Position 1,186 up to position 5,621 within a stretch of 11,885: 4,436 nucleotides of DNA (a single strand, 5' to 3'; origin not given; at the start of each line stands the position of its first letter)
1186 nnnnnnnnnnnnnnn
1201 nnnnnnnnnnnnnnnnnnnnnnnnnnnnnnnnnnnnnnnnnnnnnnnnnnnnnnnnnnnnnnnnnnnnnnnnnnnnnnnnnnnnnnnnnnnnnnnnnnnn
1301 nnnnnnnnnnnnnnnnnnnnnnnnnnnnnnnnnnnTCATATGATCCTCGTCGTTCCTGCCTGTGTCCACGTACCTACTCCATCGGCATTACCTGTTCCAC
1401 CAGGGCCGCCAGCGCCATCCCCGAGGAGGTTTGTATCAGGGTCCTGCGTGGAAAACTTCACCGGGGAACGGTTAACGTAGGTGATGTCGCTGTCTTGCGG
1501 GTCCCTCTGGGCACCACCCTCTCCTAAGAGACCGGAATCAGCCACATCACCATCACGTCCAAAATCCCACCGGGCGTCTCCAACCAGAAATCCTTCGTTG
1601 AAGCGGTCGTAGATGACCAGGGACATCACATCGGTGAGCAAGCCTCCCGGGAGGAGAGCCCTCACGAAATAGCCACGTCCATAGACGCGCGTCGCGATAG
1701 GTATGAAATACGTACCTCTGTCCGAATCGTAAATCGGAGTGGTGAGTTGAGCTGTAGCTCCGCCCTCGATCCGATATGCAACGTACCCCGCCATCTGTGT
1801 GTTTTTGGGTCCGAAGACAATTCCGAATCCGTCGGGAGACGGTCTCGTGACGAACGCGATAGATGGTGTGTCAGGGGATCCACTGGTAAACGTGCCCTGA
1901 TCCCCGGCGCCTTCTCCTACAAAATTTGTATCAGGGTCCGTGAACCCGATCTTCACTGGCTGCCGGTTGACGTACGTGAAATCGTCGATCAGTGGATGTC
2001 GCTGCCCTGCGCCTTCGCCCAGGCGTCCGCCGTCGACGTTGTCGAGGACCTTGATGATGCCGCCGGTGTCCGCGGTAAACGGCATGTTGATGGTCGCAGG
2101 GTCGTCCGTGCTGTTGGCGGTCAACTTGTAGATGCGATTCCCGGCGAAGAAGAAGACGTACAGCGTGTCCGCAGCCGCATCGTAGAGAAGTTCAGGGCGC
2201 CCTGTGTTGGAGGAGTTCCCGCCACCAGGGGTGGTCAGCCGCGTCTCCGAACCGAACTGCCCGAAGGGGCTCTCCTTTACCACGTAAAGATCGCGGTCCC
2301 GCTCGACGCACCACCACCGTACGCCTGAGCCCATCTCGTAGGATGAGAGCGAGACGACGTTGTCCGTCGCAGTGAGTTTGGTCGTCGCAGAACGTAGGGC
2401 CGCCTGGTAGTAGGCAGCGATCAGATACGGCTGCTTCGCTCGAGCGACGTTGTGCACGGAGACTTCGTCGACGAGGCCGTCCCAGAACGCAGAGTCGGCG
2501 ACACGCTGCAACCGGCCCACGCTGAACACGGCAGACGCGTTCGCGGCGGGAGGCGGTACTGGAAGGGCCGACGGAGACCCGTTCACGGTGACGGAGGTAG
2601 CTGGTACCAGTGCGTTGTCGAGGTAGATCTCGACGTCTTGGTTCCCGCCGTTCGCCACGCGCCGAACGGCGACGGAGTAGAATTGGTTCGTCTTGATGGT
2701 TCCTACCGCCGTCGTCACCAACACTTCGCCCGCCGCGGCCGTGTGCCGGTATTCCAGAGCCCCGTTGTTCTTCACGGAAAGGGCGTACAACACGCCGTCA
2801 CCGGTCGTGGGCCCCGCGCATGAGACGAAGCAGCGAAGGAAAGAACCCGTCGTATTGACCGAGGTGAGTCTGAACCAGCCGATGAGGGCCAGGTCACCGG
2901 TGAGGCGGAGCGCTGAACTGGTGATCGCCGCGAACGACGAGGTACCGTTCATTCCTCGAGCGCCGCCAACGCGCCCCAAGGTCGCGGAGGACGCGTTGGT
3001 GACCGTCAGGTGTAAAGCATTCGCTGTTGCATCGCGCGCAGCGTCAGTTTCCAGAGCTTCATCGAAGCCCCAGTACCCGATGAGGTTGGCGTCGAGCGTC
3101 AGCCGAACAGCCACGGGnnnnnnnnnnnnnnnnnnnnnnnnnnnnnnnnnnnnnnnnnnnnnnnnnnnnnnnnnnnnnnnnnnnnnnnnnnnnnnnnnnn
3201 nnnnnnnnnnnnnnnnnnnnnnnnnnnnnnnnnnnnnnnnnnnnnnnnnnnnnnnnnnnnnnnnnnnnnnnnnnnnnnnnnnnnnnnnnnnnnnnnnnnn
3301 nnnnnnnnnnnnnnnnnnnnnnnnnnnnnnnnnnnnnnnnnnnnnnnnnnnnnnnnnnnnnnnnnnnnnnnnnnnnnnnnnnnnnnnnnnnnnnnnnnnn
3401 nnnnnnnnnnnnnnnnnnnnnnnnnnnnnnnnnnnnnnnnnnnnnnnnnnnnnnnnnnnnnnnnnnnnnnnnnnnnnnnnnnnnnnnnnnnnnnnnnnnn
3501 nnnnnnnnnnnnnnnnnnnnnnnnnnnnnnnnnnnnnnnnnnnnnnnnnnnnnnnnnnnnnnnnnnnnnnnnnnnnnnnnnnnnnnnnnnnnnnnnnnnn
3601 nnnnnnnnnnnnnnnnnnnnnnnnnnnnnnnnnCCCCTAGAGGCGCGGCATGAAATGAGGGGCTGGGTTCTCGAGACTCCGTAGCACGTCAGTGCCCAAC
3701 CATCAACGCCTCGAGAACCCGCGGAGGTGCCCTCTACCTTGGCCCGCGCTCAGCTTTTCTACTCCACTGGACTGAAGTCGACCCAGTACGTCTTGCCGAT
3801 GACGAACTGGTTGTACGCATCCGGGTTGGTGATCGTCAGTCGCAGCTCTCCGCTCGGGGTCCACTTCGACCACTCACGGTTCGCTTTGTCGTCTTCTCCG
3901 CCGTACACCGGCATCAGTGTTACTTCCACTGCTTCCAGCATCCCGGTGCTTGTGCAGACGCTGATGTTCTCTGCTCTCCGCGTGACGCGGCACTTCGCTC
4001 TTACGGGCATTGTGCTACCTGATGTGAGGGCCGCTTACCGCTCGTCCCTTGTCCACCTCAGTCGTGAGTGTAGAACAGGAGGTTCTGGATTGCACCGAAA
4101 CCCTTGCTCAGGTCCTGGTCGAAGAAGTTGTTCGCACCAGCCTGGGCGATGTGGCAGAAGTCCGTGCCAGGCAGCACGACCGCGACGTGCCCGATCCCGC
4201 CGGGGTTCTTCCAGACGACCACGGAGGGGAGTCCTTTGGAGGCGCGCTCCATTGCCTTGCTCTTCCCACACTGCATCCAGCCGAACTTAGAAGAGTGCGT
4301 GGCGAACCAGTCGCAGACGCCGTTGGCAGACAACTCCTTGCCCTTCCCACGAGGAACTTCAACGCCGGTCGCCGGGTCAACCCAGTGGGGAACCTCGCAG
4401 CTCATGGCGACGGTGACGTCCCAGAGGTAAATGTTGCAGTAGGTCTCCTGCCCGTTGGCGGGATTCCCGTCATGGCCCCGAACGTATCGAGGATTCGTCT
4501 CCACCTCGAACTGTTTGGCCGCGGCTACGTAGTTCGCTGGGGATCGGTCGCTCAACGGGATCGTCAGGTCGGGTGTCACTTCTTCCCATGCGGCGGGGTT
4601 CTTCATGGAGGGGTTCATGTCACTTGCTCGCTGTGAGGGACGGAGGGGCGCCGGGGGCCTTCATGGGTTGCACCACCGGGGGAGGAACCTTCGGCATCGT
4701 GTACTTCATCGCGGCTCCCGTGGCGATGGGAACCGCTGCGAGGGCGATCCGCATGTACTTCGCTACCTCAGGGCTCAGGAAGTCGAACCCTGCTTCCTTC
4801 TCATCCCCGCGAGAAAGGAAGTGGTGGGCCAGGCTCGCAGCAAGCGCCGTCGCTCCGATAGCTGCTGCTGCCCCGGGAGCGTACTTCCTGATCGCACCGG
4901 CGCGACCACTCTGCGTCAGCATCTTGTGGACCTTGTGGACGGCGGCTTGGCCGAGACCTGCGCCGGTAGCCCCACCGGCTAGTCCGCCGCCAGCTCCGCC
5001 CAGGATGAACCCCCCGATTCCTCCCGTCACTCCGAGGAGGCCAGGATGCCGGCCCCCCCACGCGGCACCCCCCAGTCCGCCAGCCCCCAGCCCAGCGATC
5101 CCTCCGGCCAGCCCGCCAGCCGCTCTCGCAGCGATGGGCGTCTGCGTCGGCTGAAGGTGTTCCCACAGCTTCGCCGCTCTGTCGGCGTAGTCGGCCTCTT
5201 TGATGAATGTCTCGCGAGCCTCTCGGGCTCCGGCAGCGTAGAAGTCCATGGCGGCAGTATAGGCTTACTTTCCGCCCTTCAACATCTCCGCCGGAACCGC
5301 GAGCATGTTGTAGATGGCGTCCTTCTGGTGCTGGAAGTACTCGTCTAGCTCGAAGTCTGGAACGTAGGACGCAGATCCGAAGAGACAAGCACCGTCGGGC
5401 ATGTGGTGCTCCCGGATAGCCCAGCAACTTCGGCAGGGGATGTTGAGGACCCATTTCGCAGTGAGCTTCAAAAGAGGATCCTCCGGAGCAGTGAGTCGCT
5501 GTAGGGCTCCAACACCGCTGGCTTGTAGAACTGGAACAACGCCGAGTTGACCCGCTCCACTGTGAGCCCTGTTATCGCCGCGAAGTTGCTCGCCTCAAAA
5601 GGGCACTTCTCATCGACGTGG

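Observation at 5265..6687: Tandem array of five paralogous mini-proteins with a C-x2-C-x6-9-H-x-D-x2-C-x-F-[ED]-x-S-x-F motif, joined by overlapping stop/start codons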

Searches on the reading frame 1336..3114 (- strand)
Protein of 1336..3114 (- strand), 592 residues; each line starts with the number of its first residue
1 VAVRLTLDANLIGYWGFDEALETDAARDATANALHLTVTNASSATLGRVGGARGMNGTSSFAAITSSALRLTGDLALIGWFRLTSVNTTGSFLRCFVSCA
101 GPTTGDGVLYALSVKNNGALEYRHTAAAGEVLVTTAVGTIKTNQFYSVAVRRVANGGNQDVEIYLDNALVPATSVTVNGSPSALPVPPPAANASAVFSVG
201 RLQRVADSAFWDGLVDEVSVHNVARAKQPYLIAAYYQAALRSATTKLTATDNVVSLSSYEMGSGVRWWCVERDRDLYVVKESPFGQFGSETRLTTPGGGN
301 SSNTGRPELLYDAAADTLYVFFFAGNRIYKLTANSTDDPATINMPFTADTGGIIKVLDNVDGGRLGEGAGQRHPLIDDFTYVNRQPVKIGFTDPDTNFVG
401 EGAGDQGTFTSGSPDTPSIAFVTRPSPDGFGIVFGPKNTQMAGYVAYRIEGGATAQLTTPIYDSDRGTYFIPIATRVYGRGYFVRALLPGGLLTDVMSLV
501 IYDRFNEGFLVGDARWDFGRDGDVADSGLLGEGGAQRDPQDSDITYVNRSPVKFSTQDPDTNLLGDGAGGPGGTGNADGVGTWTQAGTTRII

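Call 8: search_protein_families(library=pfam, max_evalue=0.01, proteins=[window:1336-3114:-])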
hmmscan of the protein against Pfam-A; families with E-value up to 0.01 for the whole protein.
window:1336-3114:- (592 aa): 1 family
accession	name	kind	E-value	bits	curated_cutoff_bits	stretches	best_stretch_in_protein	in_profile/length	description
PF13385.13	Laminin_G_3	-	8.6e-10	39.4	27.6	1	57-225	2-145/151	Concanavalin A-like lectin/glucanases superfamily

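Call 13: search_protein_families(library=phrogs, max_evalue=0.01, proteins=[window:1336-3114:-])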
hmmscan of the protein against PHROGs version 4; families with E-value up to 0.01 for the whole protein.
window:1336-3114:- (592 aa): 2 families
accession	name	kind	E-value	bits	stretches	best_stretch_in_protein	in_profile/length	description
phrog_14220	-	unknown function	4.2e-05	23.8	1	6-89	2-83/401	-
phrog_21223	-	unknown function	0.00017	21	1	125-242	80-187/710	-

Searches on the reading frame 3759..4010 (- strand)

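Call 8: search_protein_families(library=pfam, max_evalue=0.01, proteins=[window:3759-4010:-])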
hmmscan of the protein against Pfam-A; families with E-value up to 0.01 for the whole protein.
window:3759-4010:- (83 aa): 0 families

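Call 13: search_protein_families(library=phrogs, max_evalue=0.01, proteins=[window:3759-4010:-])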
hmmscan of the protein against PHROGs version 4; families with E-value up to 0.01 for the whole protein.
window:3759-4010:- (83 aa): 1 family
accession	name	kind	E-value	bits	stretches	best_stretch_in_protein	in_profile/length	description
phrog_6978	-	unknown function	2e-11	45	1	3-82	212-282/284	-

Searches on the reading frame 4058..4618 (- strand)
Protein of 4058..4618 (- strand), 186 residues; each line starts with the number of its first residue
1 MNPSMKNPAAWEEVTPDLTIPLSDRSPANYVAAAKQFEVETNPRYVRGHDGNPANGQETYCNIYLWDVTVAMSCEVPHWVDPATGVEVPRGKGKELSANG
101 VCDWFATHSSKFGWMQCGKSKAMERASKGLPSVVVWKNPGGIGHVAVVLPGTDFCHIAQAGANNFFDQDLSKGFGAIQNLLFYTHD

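Call 8: search_protein_families(library=pfam, max_evalue=0.01, proteins=[window:4058-4618:-])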
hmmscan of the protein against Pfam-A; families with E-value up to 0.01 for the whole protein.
window:4058-4618:- (186 aa): 0 families

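Call 13: search_protein_families(library=phrogs, max_evalue=0.01, proteins=[window:4058-4618:-])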
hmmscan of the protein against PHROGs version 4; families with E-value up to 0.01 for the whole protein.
window:4058-4618:- (186 aa): 0 families

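Call 28: search_dna_similar(query=window:4058-4618:-, collection=phages, mode=protein, max_evalue=0.001, max_rows=15)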
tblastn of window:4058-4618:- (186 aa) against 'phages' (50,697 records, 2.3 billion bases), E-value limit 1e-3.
Records with a match: 2; places in all: 2; records where one place covers at least 80% of the query: 2.
Best place of each record, by identity: <60% 2.
By first word of the organism name: Caudoviricetes 2.
By host as written in the record: - 2.
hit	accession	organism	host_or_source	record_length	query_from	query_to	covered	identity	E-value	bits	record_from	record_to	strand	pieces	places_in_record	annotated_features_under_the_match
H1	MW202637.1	Caudoviricetes sp.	Manatee Spring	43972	26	177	82%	35.7%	5e-18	86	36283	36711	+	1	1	none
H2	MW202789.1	Caudoviricetes sp.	Manatee Spring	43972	26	177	82%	35.7%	5e-18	86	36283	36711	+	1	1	none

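Call 55: search_solved_structures(query=window:4058-4618:-, max_evalue=1)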
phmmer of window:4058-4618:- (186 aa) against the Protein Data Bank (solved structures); distinct sequences matched with E-value up to 1: 2.
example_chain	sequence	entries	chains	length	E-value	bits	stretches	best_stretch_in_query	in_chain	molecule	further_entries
5yvq_A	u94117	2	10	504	0.036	16.9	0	77-122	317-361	Tail fiber protein S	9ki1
6b8c_A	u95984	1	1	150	0.06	16.2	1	131-162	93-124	NLP/P60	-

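Call 56: search_protein_families(library=ncbifam, max_evalue=0.1, proteins=[window:4058-4618:-])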
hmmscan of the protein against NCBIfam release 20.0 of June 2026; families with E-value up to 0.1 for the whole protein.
window:4058-4618:- (186 aa): 0 families

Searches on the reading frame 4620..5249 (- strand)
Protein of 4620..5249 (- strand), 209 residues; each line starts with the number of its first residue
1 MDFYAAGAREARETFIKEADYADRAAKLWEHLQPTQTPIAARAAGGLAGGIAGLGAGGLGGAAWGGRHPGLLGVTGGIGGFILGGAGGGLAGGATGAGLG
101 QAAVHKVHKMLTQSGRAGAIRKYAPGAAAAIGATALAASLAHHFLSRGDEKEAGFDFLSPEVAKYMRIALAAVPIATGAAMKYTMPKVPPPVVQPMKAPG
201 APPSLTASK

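Call 8: search_protein_families(library=pfam, max_evalue=0.01, proteins=[window:4620-5249:-])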
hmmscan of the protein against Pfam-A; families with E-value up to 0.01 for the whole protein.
window:4620-5249:- (209 aa): 0 families

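Call 13: search_protein_families(library=phrogs, max_evalue=0.01, proteins=[window:4620-5249:-])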
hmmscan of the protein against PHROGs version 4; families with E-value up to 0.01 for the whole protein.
window:4620-5249:- (209 aa): 0 families

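Call 56: search_protein_families(library=ncbifam, max_evalue=0.1, proteins=[window:4620-5249:-])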
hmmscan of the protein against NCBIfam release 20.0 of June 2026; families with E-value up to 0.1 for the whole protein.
window:4620-5249:- (209 aa): 1 family
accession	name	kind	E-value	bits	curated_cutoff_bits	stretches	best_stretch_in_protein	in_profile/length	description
NF006586.0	PRK09112.1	equivalog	0.0049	16.1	308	1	107-166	31-91/351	DNA polymerase III subunit delta'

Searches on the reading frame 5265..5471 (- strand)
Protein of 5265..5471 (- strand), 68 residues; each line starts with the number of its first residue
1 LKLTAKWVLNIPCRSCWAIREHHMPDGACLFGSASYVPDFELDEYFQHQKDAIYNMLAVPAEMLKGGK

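Call 3: search_protein_families(library=pfam, max_evalue=1, proteins=[window:5268-5471:-])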
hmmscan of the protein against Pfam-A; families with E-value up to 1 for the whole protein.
seq(68 aa): 1 family
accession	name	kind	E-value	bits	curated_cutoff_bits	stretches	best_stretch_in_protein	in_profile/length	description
PF18015.7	Acetyltransf_19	-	0.19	12.4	23.8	1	10-57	27-74/113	Acetyltransferase (GNAT) domain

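Call 4: search_protein_families(library=phrogs, max_evalue=1, proteins=[window:5268-5471:-])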
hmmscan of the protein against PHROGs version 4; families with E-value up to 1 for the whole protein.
seq(68 aa): 0 families

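Call 26: search_protein_families(library=padloc, max_evalue=1, proteins=[window:5268-5471:-])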
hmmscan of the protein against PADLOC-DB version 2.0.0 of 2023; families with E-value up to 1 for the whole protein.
seq(68 aa): 0 families

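Call 56: search_protein_families(library=ncbifam, max_evalue=0.1, proteins=[window:5265-5471:-])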
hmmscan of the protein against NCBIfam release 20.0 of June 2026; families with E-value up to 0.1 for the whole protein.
window:5265-5471:- (68 aa): 0 families

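Call 71: search_solved_structures(query=window:5268-5471:-, max_evalue=10, show_alignments=3)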
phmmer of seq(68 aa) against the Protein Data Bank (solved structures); distinct sequences matched with E-value up to 10: 6.
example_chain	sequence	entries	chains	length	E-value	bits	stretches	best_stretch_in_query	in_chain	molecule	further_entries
7c1k_A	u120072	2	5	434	0.24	15.1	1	20-65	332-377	Non-ribosomal peptide synthetase modules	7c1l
7c1h_A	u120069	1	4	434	0.29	14.9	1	20-65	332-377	Non-ribosomal peptide synthetase modules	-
7c1p_A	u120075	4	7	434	0.64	13.8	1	20-65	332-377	Non-ribosomal peptide synthetase modules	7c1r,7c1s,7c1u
4xxb_B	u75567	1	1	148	1.1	13.1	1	12-27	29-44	E3 ubiquitin-protein ligase Mdm2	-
6fri_A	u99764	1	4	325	1.1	13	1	23-64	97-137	Alkanal monooxygenase beta chain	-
2c6a_A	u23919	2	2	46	1.9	12.3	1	11-26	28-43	UBIQUITIN-PROTEIN LIGASE E3 MDM2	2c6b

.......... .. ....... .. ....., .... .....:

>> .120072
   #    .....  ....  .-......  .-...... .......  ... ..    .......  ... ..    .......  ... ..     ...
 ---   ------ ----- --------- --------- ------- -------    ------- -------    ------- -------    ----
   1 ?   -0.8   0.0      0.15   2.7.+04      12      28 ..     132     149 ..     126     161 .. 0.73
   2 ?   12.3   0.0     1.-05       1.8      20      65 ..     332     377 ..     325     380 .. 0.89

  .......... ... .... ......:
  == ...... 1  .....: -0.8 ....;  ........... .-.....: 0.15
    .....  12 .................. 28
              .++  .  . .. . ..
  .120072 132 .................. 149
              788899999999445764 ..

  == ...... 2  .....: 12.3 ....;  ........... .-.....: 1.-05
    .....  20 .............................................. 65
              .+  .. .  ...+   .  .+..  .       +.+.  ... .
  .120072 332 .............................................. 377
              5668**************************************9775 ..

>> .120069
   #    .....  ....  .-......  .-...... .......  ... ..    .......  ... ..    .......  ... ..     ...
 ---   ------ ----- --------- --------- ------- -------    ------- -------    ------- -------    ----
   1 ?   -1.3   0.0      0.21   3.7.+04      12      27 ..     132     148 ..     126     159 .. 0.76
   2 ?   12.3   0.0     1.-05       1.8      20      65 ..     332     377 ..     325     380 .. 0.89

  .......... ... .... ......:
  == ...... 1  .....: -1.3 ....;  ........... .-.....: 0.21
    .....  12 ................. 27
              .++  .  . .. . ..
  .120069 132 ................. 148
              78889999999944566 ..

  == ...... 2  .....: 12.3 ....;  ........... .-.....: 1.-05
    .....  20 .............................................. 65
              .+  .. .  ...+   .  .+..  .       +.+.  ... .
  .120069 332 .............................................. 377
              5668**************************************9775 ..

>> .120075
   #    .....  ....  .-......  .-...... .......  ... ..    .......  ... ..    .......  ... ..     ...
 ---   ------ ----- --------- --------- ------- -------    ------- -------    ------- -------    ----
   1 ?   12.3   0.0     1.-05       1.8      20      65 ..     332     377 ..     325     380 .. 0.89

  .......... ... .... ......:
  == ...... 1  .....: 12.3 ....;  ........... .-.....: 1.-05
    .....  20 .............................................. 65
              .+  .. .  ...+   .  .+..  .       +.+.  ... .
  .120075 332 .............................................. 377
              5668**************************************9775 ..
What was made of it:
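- Tried and rejected: That is memory only, no database hit supports it (calls 3, 71), and I dropped it.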
